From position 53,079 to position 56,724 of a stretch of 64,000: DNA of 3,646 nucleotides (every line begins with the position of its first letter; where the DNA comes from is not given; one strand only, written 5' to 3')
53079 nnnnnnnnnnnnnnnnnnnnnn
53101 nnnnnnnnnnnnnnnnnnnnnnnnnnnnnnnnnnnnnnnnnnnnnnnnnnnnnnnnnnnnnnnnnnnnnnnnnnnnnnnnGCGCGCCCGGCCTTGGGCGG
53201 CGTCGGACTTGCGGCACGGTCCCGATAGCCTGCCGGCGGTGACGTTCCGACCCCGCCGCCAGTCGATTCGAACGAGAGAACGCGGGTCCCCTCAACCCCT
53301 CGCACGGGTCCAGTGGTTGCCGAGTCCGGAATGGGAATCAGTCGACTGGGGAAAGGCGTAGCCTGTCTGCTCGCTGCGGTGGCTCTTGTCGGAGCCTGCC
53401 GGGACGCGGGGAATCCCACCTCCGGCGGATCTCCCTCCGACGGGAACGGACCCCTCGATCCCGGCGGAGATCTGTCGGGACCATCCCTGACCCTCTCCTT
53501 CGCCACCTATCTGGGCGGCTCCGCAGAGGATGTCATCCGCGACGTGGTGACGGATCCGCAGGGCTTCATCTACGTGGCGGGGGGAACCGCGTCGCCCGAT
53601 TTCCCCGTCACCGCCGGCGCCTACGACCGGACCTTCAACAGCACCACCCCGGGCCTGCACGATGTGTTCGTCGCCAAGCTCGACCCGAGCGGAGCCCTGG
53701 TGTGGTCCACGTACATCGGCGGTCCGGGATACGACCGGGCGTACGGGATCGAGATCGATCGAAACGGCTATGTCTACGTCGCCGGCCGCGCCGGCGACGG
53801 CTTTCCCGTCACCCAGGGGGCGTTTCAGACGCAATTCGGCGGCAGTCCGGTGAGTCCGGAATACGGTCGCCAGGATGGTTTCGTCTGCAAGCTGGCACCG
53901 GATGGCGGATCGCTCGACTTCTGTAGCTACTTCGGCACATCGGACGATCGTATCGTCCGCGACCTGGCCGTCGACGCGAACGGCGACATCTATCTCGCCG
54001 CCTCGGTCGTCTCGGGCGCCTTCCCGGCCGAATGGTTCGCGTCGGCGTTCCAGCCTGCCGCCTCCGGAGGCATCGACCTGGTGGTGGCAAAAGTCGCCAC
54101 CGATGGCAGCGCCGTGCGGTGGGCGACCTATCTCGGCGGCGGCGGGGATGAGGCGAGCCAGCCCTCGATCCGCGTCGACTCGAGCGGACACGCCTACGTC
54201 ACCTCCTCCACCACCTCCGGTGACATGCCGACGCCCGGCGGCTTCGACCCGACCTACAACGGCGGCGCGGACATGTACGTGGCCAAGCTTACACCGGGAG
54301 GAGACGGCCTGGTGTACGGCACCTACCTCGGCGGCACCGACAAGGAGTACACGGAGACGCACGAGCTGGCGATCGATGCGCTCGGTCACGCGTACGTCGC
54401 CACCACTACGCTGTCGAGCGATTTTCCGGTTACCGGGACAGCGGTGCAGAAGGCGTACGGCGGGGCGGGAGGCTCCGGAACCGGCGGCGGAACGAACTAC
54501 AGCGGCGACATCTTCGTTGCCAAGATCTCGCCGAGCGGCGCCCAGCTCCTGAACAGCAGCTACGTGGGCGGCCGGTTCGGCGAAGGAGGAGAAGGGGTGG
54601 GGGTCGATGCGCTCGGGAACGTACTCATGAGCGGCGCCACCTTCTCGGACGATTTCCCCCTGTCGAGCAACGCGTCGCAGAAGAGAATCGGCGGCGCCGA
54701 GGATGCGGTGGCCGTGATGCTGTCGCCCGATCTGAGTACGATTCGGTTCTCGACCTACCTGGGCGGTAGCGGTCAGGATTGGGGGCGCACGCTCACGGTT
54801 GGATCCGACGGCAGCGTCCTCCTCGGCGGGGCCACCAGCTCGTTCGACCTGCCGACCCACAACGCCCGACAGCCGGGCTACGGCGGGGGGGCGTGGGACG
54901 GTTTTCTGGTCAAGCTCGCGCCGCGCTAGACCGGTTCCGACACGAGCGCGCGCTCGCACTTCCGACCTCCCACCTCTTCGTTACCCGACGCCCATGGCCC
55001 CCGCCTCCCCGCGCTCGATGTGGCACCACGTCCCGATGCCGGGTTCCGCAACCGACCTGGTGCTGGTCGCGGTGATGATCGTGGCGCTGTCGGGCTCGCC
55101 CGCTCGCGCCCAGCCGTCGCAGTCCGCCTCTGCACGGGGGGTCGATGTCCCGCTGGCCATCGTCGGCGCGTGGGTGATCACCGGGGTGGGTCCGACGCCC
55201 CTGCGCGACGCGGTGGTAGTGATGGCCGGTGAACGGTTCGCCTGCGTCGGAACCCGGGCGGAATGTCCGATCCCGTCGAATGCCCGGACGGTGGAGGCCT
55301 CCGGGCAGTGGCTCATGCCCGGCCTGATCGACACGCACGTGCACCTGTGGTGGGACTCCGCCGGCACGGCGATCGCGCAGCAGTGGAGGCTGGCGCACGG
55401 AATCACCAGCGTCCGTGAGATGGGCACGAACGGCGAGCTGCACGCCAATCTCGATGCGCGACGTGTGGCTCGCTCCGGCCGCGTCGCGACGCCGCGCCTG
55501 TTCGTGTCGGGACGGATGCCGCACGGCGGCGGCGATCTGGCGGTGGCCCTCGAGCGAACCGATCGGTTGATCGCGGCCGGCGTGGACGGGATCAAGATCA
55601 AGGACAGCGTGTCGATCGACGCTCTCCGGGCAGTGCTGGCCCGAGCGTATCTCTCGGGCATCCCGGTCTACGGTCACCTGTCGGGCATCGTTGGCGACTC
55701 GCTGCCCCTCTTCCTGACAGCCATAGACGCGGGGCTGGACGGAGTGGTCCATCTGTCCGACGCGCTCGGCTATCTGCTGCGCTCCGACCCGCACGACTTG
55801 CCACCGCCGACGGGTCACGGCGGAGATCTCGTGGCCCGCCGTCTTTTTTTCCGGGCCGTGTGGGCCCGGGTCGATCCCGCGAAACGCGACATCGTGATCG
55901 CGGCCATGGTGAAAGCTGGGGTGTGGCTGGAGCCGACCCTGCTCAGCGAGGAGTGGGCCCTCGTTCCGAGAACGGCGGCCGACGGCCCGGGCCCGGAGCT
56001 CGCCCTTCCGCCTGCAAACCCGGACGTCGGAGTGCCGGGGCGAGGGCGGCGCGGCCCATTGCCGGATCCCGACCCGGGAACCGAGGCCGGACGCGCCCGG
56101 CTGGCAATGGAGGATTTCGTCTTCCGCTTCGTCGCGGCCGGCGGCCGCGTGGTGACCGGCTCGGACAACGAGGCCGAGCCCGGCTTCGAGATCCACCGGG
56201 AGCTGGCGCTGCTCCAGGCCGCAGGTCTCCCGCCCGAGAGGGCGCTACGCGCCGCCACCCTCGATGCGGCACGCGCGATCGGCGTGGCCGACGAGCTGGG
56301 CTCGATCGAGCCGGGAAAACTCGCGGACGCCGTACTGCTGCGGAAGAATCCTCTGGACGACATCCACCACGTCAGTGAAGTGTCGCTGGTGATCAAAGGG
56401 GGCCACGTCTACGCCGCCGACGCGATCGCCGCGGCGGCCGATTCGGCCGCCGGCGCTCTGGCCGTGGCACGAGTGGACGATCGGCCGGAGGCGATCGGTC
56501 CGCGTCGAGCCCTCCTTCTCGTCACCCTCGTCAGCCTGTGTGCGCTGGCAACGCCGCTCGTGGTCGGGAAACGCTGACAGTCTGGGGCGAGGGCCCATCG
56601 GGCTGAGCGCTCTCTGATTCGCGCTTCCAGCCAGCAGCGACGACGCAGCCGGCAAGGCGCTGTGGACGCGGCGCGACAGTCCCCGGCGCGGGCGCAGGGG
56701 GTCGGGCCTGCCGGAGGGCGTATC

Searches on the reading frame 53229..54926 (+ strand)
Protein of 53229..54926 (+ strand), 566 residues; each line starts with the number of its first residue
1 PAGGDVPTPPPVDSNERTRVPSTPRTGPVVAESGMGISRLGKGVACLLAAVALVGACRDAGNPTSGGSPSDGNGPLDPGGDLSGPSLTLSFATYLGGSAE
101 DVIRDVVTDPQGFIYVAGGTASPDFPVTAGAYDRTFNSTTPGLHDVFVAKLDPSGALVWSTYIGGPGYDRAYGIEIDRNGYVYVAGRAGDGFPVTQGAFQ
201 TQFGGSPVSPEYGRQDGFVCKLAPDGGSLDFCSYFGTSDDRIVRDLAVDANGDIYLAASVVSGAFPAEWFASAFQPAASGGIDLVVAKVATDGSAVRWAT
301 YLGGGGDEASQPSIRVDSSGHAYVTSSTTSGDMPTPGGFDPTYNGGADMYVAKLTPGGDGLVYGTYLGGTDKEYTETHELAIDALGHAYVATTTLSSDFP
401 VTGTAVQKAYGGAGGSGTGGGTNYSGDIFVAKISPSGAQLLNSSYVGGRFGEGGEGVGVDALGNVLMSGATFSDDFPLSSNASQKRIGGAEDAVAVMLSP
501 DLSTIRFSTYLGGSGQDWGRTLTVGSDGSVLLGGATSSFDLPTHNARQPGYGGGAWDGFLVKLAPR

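Call 21: search_protein_families(library=pfam, proteins=[window:53229-54926:+], max_evalue=0.00001)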
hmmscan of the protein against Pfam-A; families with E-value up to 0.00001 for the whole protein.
window:53229-54926:+ (566 aa): 1 family
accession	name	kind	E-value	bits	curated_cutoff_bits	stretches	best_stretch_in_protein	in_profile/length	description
PF06739.17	SBBP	-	1.9e-29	101.8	20.5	1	158-192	1-37/38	Beta-propeller repeat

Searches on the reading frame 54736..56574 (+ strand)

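Call 21: search_protein_families(library=pfam, proteins=[window:54736-56574:+], max_evalue=0.00001)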
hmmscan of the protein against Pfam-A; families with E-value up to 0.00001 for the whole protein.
window:54736-56574:+ (613 aa): 2 families
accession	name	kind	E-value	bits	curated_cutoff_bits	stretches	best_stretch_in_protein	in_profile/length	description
PF01979.26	Amidohydro_1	-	4.1e-21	76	25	1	193-557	2-343/345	Amidohydrolase family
PF07969.17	Amidohydro_3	-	7.4e-13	49.2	29.7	1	461-558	358-470/472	Amidohydrolase family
